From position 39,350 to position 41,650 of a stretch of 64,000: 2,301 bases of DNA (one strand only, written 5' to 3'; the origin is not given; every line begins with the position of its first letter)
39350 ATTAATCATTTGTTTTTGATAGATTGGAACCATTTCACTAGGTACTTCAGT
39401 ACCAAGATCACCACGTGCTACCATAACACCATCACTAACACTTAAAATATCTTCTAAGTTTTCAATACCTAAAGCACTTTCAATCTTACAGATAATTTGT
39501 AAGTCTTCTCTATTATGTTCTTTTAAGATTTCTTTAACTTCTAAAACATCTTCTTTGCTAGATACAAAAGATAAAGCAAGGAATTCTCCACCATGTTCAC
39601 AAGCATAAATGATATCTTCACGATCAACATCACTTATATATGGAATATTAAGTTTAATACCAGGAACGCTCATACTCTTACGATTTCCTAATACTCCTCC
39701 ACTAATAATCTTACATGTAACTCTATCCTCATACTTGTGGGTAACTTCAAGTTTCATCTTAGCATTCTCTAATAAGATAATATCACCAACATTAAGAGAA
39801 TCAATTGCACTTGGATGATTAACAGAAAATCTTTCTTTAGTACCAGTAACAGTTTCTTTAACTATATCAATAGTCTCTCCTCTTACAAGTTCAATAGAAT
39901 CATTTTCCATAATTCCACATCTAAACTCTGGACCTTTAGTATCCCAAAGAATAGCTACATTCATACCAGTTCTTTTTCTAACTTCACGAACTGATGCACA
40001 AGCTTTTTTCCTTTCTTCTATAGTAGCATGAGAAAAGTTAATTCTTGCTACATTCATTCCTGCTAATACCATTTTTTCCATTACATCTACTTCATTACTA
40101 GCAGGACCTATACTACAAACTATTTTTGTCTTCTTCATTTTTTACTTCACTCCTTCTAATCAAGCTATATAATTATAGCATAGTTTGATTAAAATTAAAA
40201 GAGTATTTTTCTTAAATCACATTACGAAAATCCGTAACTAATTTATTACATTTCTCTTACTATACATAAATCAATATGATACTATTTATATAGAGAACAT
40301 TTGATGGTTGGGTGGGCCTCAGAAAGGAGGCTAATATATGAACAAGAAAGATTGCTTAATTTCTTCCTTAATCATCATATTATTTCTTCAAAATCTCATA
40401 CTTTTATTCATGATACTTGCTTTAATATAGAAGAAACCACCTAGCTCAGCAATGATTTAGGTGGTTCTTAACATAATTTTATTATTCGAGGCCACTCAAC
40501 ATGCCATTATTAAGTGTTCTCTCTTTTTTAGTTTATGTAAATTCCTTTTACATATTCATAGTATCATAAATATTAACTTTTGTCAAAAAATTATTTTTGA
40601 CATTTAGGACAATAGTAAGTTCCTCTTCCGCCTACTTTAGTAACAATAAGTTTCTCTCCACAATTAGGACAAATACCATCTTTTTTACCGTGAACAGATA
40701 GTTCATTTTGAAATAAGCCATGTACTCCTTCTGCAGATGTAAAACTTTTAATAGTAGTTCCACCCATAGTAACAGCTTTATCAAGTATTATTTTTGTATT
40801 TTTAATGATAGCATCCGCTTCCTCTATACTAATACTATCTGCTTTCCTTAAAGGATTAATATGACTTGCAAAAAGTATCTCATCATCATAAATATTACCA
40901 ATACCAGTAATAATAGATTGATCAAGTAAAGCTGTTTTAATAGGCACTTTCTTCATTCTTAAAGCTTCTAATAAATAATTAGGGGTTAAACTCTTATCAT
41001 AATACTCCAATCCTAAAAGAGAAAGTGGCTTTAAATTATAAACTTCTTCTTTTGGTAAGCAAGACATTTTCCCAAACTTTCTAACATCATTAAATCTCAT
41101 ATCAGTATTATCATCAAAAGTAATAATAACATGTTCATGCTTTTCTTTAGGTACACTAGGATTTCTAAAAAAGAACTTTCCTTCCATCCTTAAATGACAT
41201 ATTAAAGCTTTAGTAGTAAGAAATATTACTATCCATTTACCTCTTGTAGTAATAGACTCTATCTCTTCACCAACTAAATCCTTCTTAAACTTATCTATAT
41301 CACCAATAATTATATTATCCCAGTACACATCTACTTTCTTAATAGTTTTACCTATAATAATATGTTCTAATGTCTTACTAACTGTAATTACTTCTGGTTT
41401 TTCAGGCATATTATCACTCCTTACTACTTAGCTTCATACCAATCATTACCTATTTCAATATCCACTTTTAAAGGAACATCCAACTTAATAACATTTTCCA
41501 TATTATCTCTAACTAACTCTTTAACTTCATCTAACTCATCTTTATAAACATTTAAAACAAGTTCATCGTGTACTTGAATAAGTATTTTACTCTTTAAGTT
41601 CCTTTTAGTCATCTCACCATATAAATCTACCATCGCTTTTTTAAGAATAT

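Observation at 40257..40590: Candidate type I toxin-antitoxin locus of an unrecognised family between pyk and fpg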

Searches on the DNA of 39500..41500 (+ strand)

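Call 3: search_rna_families(source=window, start=39500, end=41500, threshold=evalue, max_evalue=10, show_alignments=3)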
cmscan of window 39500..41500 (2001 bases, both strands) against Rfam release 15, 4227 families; matches with E-value up to 10: 5.
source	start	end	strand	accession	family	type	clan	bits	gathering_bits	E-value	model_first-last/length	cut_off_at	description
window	40426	40473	+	RF04347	Plastid-ccsA-ndhD-2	Cis-reg;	-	19.7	51.5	1.3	1-53/53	no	Plastid-ccsA-ndhD-2 3UTR RNA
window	40598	40660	-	RF02289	TtnuCD13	Gene; snRNA; snoRNA; CD-box;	-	19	75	6.8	1-63/63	no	Tetrahymena snoRNA TtnuCD13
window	41109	41199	-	RF00317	snoZ163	Gene; snRNA; snoRNA; CD-box;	-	16.2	39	4.3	1-90/90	no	Small nucleolar RNA Z163/Z177 family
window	40143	40205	-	RF03257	mir-4427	Gene; miRNA;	-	16.1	86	7.7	1-68/68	no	mir-4427 microRNA precursor family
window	40141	40198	+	RF02350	psRNA6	Gene; sRNA;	-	9.8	60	9.9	1-333/333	no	Nitrosomonas sRNA psRNA6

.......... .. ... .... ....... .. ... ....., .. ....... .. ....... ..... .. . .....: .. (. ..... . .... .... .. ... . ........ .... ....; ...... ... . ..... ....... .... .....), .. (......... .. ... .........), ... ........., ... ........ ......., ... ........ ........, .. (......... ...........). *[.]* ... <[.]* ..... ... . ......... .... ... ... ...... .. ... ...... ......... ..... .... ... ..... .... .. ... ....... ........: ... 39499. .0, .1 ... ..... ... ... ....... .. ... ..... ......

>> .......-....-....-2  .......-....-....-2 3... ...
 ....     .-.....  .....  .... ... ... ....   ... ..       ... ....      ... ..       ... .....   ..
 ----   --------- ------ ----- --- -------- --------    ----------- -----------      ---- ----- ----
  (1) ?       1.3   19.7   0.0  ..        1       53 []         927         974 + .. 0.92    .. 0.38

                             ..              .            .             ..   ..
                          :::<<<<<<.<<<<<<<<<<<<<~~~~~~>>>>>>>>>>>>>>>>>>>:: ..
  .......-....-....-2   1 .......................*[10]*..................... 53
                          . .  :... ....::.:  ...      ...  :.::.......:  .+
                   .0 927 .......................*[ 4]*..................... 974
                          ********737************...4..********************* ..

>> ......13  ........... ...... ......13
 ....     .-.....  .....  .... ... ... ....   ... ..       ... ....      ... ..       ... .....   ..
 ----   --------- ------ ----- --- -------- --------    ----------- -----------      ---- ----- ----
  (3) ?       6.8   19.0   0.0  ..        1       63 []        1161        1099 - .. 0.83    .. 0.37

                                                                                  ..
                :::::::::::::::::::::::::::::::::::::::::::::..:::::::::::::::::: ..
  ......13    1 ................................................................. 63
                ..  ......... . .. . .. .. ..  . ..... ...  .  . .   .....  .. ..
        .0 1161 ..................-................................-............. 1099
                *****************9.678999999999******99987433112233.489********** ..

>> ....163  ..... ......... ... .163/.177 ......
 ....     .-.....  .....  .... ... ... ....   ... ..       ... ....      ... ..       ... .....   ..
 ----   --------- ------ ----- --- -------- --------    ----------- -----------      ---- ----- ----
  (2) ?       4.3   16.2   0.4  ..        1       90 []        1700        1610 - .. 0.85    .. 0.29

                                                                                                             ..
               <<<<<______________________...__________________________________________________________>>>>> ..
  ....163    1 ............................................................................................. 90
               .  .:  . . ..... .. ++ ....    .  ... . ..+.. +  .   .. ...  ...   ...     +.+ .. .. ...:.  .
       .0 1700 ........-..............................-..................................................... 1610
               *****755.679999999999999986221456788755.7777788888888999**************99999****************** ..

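Call 23: search_dna_similar(query=window:40257-40590:+, collection=plasmids, mode=distant, max_evalue=0.01)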
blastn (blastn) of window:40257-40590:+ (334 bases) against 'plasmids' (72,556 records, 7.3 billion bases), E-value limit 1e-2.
No match.

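Call 24: search_dna_similar(query=window:40257-40590:+, collection=phages, mode=distant, max_evalue=0.01)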
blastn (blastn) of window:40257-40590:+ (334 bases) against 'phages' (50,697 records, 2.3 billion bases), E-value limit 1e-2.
No match.

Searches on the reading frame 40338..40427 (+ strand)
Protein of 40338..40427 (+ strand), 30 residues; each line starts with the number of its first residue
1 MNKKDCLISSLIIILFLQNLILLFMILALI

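Call 8: search_protein_families(library=pfam, proteins=[window:40338-40427:+], max_evalue=10)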
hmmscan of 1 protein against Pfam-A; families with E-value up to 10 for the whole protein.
seq(30 aa): 0 families

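Call 9: search_protein_families(library=ncbifam, proteins=[window:40338-40427:+], max_evalue=10)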
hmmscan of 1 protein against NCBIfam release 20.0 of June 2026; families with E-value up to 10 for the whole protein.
seq(30 aa): 0 families

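Call 40: list_cluster_members(proteins=[window:40338-40427:+, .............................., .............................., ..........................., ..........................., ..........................])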
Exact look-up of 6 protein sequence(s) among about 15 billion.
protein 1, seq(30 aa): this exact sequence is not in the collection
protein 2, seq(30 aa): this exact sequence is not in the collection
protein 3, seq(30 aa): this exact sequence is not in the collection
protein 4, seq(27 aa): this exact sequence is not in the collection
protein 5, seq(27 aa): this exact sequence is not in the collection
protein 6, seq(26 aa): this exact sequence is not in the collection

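Call 47: search_protein_families(library=pfam, alignment_id=A2, max_evalue=10)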
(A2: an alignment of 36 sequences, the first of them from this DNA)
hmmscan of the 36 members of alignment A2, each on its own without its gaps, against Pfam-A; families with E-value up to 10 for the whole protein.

A. member 1, seq(30 aa): 0 families

B. families by the number of members that match (of 36 scanned): 16 families
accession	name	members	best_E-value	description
PF07172.16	GRP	8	0.46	Glycine rich protein family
PF09889.16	DUF2116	3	1.3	Probable treble clef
PF06143.16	Baculo_11_kDa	2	0.72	Baculovirus 11 kDa family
PF12911.12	OppC_N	2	2.2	N-terminal TM domain of oligopeptide transport permease C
PF06024.17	Orf78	2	4.1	Orf78 (ac78)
PF09716.15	ETRAMP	1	0.011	Malarial early transcribed membrane protein (ETRAMP)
PF04505.17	CD225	1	0.04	Interferon-induced transmembrane protein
PF15188.11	CCDC-167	1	0.42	Coiled-coil domain-containing protein 167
PF06898.16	YqfD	1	0.81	Putative stage IV sporulation protein YqfD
PF19893.4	DUF6366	1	1.4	Family of unknown function (DUF6366)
PF17359.7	DUF5385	1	1.8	Family of unknown function (DUF5385)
PF12729.13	4HB_MCP_1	1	2.5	Four helix bundle sensory module for signal transduction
PF21525.2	Nlp36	1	3.8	Neuropeptide-like peptide 36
PF17140.10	DUF5113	1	5.5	Domain of unknown function (DUF5113)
PF13800.11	Sigma_reg_N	1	6.2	Sigma factor regulator N-terminal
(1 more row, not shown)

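Call 48: search_solved_structures(query=A2, max_evalue=10)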
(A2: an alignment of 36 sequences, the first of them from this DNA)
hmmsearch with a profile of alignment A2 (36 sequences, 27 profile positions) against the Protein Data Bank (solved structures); distinct sequences matched with E-value up to 10: 0.

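Call 49: search_protein_representatives(protein=window:40338-40427:+)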
Query: 30 residues. Proteins with E-value up to 0.001 (for the whole library): 0; up to 1e-10: 0; up to 1e-30: 0. The best 0 are listed.

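Call 72: search_protein_families(library=padloc, alignment_id=A2, max_evalue=1)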
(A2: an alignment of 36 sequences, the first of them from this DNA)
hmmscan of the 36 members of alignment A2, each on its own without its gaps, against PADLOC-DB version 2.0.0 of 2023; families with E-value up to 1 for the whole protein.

A. member 1, seq(30 aa): 0 families

B. families by the number of members that match (of 36 scanned): 0 families

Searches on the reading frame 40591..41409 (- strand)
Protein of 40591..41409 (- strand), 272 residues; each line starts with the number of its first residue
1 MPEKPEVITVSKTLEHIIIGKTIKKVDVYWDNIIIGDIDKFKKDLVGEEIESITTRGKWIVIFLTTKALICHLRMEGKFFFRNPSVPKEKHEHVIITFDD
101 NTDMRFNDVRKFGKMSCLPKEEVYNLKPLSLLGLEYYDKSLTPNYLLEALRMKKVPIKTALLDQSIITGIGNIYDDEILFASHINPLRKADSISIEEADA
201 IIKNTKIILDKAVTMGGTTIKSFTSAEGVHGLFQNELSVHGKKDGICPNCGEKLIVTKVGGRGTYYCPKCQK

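Call 13: find_related_loci(query=window:40591-41409:-, collection=genome_contigs, flank=4000)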
Query window:40591-41409:- (272 aa) in genome_contigs; peptide patterns used: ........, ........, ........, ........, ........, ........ (x = any residue, [..] = any of these).
597 stretches matched a pattern; 314 encode a relative of the query (tblastn E <= 1e-3); the best 80 are kept; 80 distinct loci.
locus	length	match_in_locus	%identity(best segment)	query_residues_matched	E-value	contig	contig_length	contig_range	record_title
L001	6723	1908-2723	96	1-272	4e-176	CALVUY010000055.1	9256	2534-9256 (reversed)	MAG: uncultured Bacilli bacterium isolate BRZ_EQ__bin120 genome assembly, contig: BRZ_EQ__NODE_10682_length_9256_cov_9.6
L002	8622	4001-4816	94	1-272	2e-174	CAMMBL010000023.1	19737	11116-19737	MAG: uncultured Tenericutes bacterium isolate ERR4303219_bin.56_MetaWRAP_v1.1_MAG genome assembly, contig: NODE_3382_len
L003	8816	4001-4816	93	1-272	7e-173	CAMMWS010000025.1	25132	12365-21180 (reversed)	MAG: uncultured Tenericutes bacterium isolate ERR4968606_bin.83_MetaWRAP_v1.1_MAG genome assembly, contig: NODE_1765_len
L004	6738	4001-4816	93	1-272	8e-173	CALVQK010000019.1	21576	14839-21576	MAG: uncultured Bacilli bacterium isolate BRZ_GT__bin8 genome assembly, contig: BRZ_GT__NODE_1989_length_21576_cov_37.23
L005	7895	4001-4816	93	1-272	1e-172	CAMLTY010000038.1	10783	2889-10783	MAG: uncultured Tenericutes bacterium isolate ERR4304454_bin.35_MetaWRAP_v1.1_MAG genome assembly, contig: NODE_7350_len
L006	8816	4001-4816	93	1-272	3e-172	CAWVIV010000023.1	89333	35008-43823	MAG: uncultured Bacilli bacterium isolate metabat2_pooled_metaflye.372 MAG genome assembly, contig: contig_6740, whole g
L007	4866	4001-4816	94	1-272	5e-174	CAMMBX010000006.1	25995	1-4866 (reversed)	MAG: uncultured Tenericutes bacterium isolate ERR4304505_bin.69_MetaWRAP_v1.1_MAG genome assembly, contig: NODE_3080_len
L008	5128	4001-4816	93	1-272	3e-173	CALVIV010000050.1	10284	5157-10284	MAG: uncultured Bacilli bacterium isolate BRZ_IG__bin14 genome assembly, contig: BRZ_IG__NODE_3888_length_10284_cov_41.0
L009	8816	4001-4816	93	1-272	6e-172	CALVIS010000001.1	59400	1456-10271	MAG: uncultured Bacilli bacterium isolate BRZ_FH__bin24 genome assembly, contig: BRZ_FH__NODE_586_length_59400_cov_16.34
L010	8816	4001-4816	92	1-272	2e-171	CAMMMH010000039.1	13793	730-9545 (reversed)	MAG: uncultured Tenericutes bacterium isolate ERR4968579_bin.33_MetaWRAP_v1.1_MAG genome assembly, contig: NODE_1880_len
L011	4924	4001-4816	94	1-272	4e-173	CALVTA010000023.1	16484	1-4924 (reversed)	MAG: uncultured Bacilli bacterium isolate BRZ_ES__bin111 genome assembly, contig: BRZ_ES__NODE_4421_length_16484_cov_11.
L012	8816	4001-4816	92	1-272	4e-171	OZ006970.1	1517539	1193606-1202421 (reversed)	MAG: uncultured Bacilli bacterium isolate pooled_contig_53442_metaflye_circ MAG genome assembly, chromosome: 1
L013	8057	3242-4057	93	1-272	1e-170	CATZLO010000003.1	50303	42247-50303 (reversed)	MAG TPA_asm: uncultured Bacilli bacterium isolate ERR9578272_bin.30_MetaWRAP_v1.3_MAG genome assembly, contig: ERZ185339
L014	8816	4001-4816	95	1-272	5e-167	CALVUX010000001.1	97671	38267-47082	MAG: uncultured Bacilli bacterium isolate BRZ_EC__bin54 genome assembly, contig: BRZ_EC__NODE_424_length_97671_cov_21.16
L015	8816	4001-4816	94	1-272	2e-166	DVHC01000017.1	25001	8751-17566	MAG TPA_asm: Candidatus Onthousia excrementipullorum isolate CHK184-20233 CHK184__C43676_L25001_ERR3414579, whole genome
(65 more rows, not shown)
